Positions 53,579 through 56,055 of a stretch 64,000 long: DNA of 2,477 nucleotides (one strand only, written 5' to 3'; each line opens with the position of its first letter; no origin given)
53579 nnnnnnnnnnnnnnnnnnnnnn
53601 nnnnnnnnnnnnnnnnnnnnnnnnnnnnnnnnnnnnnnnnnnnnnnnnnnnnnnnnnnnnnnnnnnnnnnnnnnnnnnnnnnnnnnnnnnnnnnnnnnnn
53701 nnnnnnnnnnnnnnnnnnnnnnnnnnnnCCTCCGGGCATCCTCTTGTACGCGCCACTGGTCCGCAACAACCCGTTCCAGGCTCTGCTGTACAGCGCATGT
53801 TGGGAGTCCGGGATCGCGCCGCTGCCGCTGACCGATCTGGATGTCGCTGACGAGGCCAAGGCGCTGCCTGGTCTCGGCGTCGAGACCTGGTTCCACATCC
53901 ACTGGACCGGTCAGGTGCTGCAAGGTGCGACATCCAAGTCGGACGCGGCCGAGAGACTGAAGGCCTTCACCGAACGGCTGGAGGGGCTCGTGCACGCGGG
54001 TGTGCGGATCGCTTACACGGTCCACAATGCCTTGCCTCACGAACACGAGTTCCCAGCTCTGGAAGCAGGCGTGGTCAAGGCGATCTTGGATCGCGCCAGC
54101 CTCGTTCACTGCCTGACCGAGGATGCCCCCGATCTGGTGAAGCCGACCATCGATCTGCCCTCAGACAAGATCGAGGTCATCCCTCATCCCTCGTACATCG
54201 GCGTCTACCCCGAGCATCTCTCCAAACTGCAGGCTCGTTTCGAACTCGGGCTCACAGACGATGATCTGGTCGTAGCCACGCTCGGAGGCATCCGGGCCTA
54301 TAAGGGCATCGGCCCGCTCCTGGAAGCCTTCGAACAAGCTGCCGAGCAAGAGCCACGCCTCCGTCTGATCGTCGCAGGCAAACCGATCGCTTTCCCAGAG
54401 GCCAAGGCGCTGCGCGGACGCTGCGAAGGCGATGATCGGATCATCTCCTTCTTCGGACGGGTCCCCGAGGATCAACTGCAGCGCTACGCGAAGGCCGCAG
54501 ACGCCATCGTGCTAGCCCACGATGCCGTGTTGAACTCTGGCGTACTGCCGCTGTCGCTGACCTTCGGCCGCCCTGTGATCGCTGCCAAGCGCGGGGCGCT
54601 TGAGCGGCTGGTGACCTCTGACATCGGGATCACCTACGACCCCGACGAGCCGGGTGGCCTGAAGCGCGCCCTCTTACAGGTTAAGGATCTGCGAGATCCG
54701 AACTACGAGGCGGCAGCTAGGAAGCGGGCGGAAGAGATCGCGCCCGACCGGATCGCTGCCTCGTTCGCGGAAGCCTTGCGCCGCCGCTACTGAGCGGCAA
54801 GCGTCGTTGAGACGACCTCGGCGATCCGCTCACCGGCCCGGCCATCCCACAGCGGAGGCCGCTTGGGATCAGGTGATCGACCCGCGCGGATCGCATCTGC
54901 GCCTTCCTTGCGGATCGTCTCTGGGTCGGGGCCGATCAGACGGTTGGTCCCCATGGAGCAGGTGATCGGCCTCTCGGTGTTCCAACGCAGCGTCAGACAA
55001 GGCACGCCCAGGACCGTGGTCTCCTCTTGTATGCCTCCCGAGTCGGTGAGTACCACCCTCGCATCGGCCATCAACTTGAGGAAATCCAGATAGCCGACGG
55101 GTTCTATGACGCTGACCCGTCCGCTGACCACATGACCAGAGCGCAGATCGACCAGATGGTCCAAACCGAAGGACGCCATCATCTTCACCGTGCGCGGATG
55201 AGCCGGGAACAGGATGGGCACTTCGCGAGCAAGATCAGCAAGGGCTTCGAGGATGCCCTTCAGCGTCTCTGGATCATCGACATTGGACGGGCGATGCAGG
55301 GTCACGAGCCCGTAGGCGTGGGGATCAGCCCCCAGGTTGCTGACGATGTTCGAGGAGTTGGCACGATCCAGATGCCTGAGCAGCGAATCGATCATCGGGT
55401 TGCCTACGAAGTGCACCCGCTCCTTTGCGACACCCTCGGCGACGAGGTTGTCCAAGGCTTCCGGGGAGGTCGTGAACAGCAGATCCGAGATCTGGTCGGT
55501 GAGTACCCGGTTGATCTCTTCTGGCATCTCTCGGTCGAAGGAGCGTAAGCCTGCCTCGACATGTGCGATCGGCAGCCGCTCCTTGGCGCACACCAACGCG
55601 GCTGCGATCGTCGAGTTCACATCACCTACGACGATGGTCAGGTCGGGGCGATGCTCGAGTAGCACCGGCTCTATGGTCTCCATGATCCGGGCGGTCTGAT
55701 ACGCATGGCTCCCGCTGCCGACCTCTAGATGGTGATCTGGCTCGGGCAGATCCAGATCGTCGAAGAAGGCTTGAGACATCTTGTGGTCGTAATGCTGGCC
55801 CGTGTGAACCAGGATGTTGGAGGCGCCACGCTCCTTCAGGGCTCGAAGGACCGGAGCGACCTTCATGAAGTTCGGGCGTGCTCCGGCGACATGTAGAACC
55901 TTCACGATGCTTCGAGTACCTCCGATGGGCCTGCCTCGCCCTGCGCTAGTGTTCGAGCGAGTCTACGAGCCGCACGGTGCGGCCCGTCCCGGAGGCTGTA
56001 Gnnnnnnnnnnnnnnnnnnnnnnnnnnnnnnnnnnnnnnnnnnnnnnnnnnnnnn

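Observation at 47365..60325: ABC-transporter-dependent cell-wall glycopolymer cluster inserted between two complex I operons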

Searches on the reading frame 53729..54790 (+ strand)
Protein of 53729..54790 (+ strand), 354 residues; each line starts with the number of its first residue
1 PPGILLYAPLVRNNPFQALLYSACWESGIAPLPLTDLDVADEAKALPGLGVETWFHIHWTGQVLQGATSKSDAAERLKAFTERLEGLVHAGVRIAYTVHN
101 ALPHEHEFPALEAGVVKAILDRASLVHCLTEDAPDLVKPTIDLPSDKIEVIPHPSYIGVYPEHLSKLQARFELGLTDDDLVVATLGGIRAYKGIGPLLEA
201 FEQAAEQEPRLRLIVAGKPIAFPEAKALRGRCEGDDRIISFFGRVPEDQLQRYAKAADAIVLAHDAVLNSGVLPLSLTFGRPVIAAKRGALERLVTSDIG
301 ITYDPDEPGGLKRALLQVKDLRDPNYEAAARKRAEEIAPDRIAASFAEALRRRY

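Call 25: find_homologous_proteins(query=window:53729-54790:+, max_evalue=0.00001)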
Query seq(354 aa) (354 aa): 25 proteins with E <= 0.00001 among 8000 candidates.
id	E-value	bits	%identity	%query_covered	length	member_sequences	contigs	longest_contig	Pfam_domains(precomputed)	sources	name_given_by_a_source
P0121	2.9e-108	380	68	74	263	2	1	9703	PF00534.27,PF13692.13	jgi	jgi:glycosyltransferase involved in cell wall biosynthesis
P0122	9.8e-107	375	50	99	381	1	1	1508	PF00534.27,PF13439.13,PF13692.13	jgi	jgi:glycosyltransferase involved in cell wall biosynthesis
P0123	3.2e-92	328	45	99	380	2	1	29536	PF00534.27,PF13692.13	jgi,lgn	-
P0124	6.5e-82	294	44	99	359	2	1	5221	PF00534.27,PF13692.13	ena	-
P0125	2.1e-68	249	42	96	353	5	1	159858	PF00534.27,PF13439.13,PF13692.13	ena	-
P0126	4.6e-66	242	39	99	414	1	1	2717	PF00534.27,PF13692.13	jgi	jgi:glycosyltransferase involved in cell wall biosynthesis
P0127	1.2e-63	234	38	99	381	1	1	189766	PF00534.27,PF13692.13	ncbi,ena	-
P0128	6.7e-59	218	50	62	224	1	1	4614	PF00534.27,PF13692.13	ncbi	ncbi:MAG: glycosyltransferase, partial [Candidatus Binatia bacterium]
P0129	1.3e-41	161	33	97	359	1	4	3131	PF00534.27,PF13439.13,PF13692.13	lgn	-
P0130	1.4e-41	161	34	87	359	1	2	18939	PF00534.27,PF13692.13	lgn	-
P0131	2.8e-40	157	33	88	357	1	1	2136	PF00534.27,PF13439.13,PF13692.13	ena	-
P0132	8.6e-40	155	32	88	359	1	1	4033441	PF00534.27,PF13692.13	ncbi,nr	ncbi:glycosyltransferase [Microbacter sp. GSS18]|nr:glycosyltransferase [Microbacter sp. GSS18]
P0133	2.2e-39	154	38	68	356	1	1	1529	PF00534.27,PF13692.13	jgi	jgi:beta-1,4-mannosyltransferase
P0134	3.7e-38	150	35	95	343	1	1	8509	PF00534.27,PF13692.13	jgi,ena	-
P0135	2.0e-36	144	33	92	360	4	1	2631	PF00534.27,PF13439.13,PF13692.13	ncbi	-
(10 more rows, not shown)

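Call 27: search_solved_structures(query=A3, max_evalue=1, show_alignments=1)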
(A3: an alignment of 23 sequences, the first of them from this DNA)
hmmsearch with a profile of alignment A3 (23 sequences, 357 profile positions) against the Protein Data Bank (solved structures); distinct sequences matched with E-value up to 1: 72 (the best 60 are shown).
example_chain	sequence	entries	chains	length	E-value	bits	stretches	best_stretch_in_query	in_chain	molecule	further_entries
3c4q_A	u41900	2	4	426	1.7e-27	99.4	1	110-354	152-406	Predicted glycosyltransferases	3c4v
3c48_A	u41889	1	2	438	1.9e-27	99.2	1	110-354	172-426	Predicted glycosyltransferases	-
6kih_A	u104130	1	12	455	7.9e-23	84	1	110-355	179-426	Tll1590 protein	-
6tvp_A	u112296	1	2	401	7.9e-19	70.9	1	115-354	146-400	Alpha-maltose-1-phosphate synthase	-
3fro_A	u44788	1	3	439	3.8e-14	55.5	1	177-352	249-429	GlgA glycogen synthase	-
2bis_A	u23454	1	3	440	3.8e-14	55.5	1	177-352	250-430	GLGA GLYCOGEN SYNTHASE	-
3l01_A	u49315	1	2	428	7e-14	54.6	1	177-351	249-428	GlgA glycogen synthase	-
7qsg_A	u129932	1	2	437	2.3e-12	49.6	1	191-353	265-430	D-inositol 3-phosphate glycosyltransferase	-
4n9w_A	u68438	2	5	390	4.7e-12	48.6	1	174-354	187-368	GDP-mannose-dependent alpha-(1-2)-phosphatidylinositol mannosyltransferase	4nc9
2gej_A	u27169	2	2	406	5.4e-12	48.4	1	174-354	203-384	PHOSPHATIDYLINOSITOL MANNOSYLTRANSFERASE (PimA)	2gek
3okc_A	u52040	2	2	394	5.5e-12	48.3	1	165-351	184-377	GDP-mannose-dependent alpha-(1-6)-phosphatidylinositol monomannoside mannosyltransferase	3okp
3oka_A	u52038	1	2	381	5.8e-12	48.3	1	165-351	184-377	GDP-mannose-dependent alpha-(1-6)-phosphatidylinositol monomannoside mannosyltransferase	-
2iv7_A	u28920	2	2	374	1.7e-11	46.8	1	127-338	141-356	LIPOPOLYSACCHARIDE CORE BIOSYNTHESIS PROTEIN RFAG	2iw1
5d00_A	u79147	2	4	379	2.1e-10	43.2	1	120-354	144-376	N-acetyl-alpha-D-glucosaminyl L-malate synthase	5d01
6hll_A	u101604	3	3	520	4e-10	42.2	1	177-338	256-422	Substance-P receptor,GlgA glycogen synthase,Substance-P receptor | Substance-P receptor,Substance-P receptor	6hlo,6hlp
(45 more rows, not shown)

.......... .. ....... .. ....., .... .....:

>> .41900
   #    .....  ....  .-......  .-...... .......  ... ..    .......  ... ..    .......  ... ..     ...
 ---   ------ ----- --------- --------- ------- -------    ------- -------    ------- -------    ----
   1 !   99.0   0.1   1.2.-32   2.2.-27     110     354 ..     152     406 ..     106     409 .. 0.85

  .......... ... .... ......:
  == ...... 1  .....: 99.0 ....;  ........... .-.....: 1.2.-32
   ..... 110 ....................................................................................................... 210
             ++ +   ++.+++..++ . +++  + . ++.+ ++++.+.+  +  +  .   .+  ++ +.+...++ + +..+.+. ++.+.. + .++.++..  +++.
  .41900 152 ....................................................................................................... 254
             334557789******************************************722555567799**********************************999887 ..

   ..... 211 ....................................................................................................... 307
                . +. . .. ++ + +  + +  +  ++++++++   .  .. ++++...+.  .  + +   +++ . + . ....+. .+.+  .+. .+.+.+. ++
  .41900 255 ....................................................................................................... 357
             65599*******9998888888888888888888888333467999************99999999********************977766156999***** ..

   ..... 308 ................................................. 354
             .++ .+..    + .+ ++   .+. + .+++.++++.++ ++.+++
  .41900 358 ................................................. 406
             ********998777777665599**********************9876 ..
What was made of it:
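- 53738..54793 (+): Two-module GT, module 2 (residues about 736-1086): a GT-B, GT4-like enzyme that lacks the EX7E glutamates. The sequence ........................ aligns where MshA has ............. (call 27).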

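Call 35: predict_structure(alignment_id=A3)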
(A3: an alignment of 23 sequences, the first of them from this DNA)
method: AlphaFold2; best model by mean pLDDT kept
length: 354 residues; sequences in the alignment: 23
mean_pLDDT: 95.4   pTM: 0.91
mean pLDDT of the five models: 95.4, 94.8, 94.5, 92.8, 92.4
residues with pLDDT >= 90: 329; 70-90: 24; 50-70: 1; < 50: 0
segments of 3 or more residues with pLDDT < 50: none
pLDDT, mean of each block of 10 residues (from residue 1): 90 92 95 92 92 96 94 98 98 96 86 97 98 94 97 96 96 98 95 96 98 96 92 98 95 98 92 97 97 96 97 98 98 97 97 88
secondary structure, 60 per line:
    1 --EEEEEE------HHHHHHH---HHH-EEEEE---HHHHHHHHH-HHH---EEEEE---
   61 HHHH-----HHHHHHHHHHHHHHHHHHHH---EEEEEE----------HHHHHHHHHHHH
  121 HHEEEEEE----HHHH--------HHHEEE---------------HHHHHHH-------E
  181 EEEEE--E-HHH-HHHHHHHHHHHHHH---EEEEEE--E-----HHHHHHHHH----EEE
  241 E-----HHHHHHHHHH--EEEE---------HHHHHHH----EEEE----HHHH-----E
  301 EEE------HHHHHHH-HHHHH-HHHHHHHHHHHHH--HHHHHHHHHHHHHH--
elements in order: E3-8 H15-21 E29-33 H37-45 E53-57 H61-64 H70-89 E93-98 H109-122 E123-128 H133-136 E148-150 H166-172 E180-185 H194-207 E211-216 H225-233 E238-241 H247-256 E259-262 H272-278 E283-286 H291-294 E300-303 H310-316 H318-322 H324-336 H339-352
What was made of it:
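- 53738..54793 (+): AlphaFold2 pLDDT 95.4 (call 35).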

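Call 40: fold_search(model_id=the predicted structure, library=pdb)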
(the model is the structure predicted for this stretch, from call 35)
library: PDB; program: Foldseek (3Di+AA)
matches with E <= 10: 1830; with E <= 0.001: 476
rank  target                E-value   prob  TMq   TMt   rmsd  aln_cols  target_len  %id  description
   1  3c48_B                1.0e-15  1.00  0.50  0.45  13.1       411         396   19  Structure of the retaining glycosyltransferase MshA: The first step in mycothiol biosynthesis. Organism: Corynebacteri (released 2008-03-25)
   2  3c4q_B                2.9e-15  1.00  0.67  0.61   7.3       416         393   18  Structure of the retaining glycosyltransferase MshA : The first step in mycothiol biosynthesis. Organism : Corynebacte (released 2008-04-01)
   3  3c4q_A                3.9e-15  1.00  0.69  0.63   6.1       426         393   18  Structure of the retaining glycosyltransferase MshA : The first step in mycothiol biosynthesis. Organism : Corynebacte (released 2008-04-01)
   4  4xsp_A                1.1e-14  1.00  0.74  0.72   4.7       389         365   17  Crystal structure of Anabaena Alr3699/HepE in complex with UDP (released 2016-01-13)
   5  6tvp_A                2.1e-14  1.00  0.63  0.59   7.4       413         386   17  Structure of Mycobacterium smegmatis alpha-maltose-1-phosphate synthase GlgM (released 2020-04-22)
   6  3c48_A                2.1e-14  1.00  0.49  0.44  13.0       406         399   18  Structure of the retaining glycosyltransferase MshA: The first step in mycothiol biosynthesis. Organism: Corynebacteri (released 2008-03-25)
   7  4xsu_A                2.3e-14  1.00  0.68  0.65   7.3       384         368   17  Crystal structure of Anabaena Alr3699/HepE in complex with UDP and glucose (released 2016-01-13)
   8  3oka_A                4.2e-14  1.00  0.68  0.65   5.1       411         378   14  Crystal structure of Corynebacterium glutamicum PimB' in complex with GDP-Man (triclinic crystal form) (released 2010-09-15)
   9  3mbo_C                4.4e-14  1.00  0.69  0.66   5.7       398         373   16  Crystal Structure of the Glycosyltransferase BaBshA bound with UDP and L-malate (released 2010-09-29)
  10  3l01_A                5.2e-14  1.00  0.64  0.55   7.2       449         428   15  Crystal structure of monomeric glycogen synthase from Pyrococcus abyssi (released 2010-12-29)
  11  3mbo_E                5.6e-14  1.00  0.67  0.64   6.0       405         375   16  Crystal Structure of the Glycosyltransferase BaBshA bound with UDP and L-malate (released 2010-09-29)
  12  4xsu_B                6.6e-14  1.00  0.69  0.67   7.1       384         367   19  Crystal structure of Anabaena Alr3699/HepE in complex with UDP and glucose (released 2016-01-13)
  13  3mbo_G                1.4e-13  1.00  0.60  0.58   7.9       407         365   16  Crystal Structure of the Glycosyltransferase BaBshA bound with UDP and L-malate (released 2010-09-29)
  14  4xso_A                1.6e-13  1.00  0.73  0.71   5.0       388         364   16  Crystal structure of apo-form Alr3699/HepE from Anabaena sp. strain PCC 7120 (released 2016-01-13)
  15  3fro_A                1.8e-13  1.00  0.62  0.52   7.4       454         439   15  Crystal structure of Pyrococcus abyssi glycogen synthase with open and closed conformations (released 2010-01-12)
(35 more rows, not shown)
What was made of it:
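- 53738..54793 (+): Foldseek and profile searches against PDB give MshA, HepE, PimB' and BshA (calls 27, 40).
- On CAZy GT4 (retaining GT-B), for module 2 of the big GT: The fold criterion is met (calls 35, 40).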

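Call 62: search_protein_families(library=ncbifam, proteins=[window:53729-54790:+], max_evalue=0.01)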
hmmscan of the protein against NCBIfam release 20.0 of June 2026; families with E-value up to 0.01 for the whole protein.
seq(354 aa): 12 families
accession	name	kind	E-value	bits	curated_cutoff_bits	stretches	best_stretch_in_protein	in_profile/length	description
TIGR04063.1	stp3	hypoth_equivalog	2.6e-12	46.4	442.05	1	120-324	155-363/397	TIGR04063 family PEP-CTERM/XrtA system glycosyltransferase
TIGR04157.1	glyco_rSAM_CFB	subfamily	2.6e-10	39.9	400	1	117-297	164-341/406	TIGR04157 family glycosyltransferase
NF007640.0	PRK10307.1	subfamily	8.4e-09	34.8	276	1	167-352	217-406/411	WcaI family glycosyltransferase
TIGR03449.1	mycothiol_MshA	equivalog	1.5e-08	34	462.5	1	116-336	158-382/406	D-inositol-3-phosphate glycosyltransferase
TIGR04047.1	MSMEG_0565_glyc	hypoth_equivalog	5.2e-08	32.4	259.85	1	165-346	182-367/373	MSMEG_0565 family glycosyltransferase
NF012028.0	PRK15484.1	subfamily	1e-07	31.4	618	1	143-308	158-328/380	lipopolysaccharide N-acetylglucosaminyltransferase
NF038229.1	Glyco4_Geo_Pelo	equivalog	1.1e-07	31.2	400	1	114-287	101-268/338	GPMC system family 4 glycosyltransferase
NF053787.1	GlcN_PG_synth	equivalog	9.2e-06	24.7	480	1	166-336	184-341/361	N-acetylglucosaminyl phosphatidylglycerol synthase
TIGR03088.1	stp2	hypoth_equivalog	4.3e-05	22.7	409.05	1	175-323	190-340/374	TIGR03088 family PEP-CTERM/XrtA system glycosyltransferase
NF041876.1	EPS_EpsE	equivalog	0.00016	21.1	400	1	175-334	210-376/389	exopolysaccharide biosynthesis GT4 family glycosyltransferase EpsE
NF047684.1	TeichurnBiosyTuaC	equivalog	0.00016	20.7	550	1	163-354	203-386/391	teichuronic acid biosynthesis protein TuaC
NF038298.1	EPS_HpsO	equivalog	0.0013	17.6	575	1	166-266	188-285/388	hormogonium polysaccharide biosynthesis glycosyltransferase HpsO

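Call 68: search_protein_representatives(alignment_id=A3)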
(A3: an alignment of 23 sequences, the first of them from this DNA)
Query: 23 sequences, 357 profile positions. Proteins with E-value up to 0.001 (for the whole library): 351995; up to 1e-10: 99002; up to 1e-30: 10260. The best 150 are listed.
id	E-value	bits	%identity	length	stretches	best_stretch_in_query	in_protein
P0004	4.9e-139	479.5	-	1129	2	5-353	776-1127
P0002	3.7e-124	430.5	-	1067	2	5-352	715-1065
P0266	3.8e-119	414.1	-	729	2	6-354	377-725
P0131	2.0e-118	411.7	-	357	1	7-355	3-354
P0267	5.0e-118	410.4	-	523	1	6-354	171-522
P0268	2.6e-115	401.5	-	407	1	6-353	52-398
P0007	2.6e-113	394.9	-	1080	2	5-356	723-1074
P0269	2.8e-113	394.7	-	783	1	4-355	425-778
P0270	1.1e-112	392.9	-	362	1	6-354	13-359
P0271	2.5e-112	391.6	-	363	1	1-354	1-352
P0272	1.3e-110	386.0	-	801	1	7-355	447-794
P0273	1.7e-110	385.6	-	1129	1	4-354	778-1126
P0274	7.4e-110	383.5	-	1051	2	9-354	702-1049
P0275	2.8e-109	381.6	-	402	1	3-354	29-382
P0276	8.9e-109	380.0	-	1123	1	6-355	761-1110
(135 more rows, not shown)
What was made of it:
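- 53738..54793 (+): It is a large family, often the C-terminal module of 600-1150-aa proteins (call 68).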

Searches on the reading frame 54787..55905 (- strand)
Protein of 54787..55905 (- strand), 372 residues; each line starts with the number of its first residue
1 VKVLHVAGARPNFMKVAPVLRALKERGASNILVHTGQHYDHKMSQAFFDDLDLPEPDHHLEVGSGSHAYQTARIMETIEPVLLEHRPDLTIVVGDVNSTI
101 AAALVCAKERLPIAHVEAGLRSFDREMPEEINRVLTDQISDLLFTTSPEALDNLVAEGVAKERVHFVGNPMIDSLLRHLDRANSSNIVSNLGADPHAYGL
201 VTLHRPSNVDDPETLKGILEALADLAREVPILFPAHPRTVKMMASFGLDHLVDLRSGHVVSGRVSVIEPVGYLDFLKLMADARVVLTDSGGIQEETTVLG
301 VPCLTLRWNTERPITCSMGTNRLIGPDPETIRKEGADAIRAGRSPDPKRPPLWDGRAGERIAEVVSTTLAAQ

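Call 3: search_protein_families(library=pfam, proteins=[window:54787-55905:-], max_evalue=0.01)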
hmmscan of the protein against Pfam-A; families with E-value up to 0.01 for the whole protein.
window:54787-55905:- (372 aa): 2 families
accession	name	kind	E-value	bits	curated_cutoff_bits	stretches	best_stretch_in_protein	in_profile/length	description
PF02350.25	Epimerase_2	-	5e-107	358.2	30.6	1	22-365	2-346/347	UDP-N-acetylglucosamine 2-epimerase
PF13579.12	Glyco_trans_4_4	-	0.0004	21.2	29.7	1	20-169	11-157/158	Glycosyl transferase 4-like domain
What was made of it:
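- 54787..55905 (-): WecB/MnaA, a non-hydrolysing UDP-GlcNAc 2-epimerase. PF02350 E=5e-107 (call 3).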

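Call 5: search_protein_families(library=ncbifam, proteins=[window:54787-55905:-], max_evalue=0.001)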
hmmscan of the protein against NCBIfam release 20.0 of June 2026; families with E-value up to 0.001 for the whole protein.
window:54787-55905:- (372 aa): 2 families
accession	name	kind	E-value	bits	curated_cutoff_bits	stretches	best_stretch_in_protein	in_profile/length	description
TIGR00236.1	wecB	equivalog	1.8e-99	333.4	210.15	1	1-366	1-363/366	non-hydrolyzing UDP-N-acetylglucosamine 2-epimerase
TIGR03568.1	NeuC_NnaA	equivalog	2.7e-20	72.6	235.9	1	2-304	2-304/365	UDP-N-acetylglucosamine 2-epimerase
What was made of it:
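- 54787..55905 (-): TIGR00236 equivalog at 333 bits, cutoff 210 (call 5).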
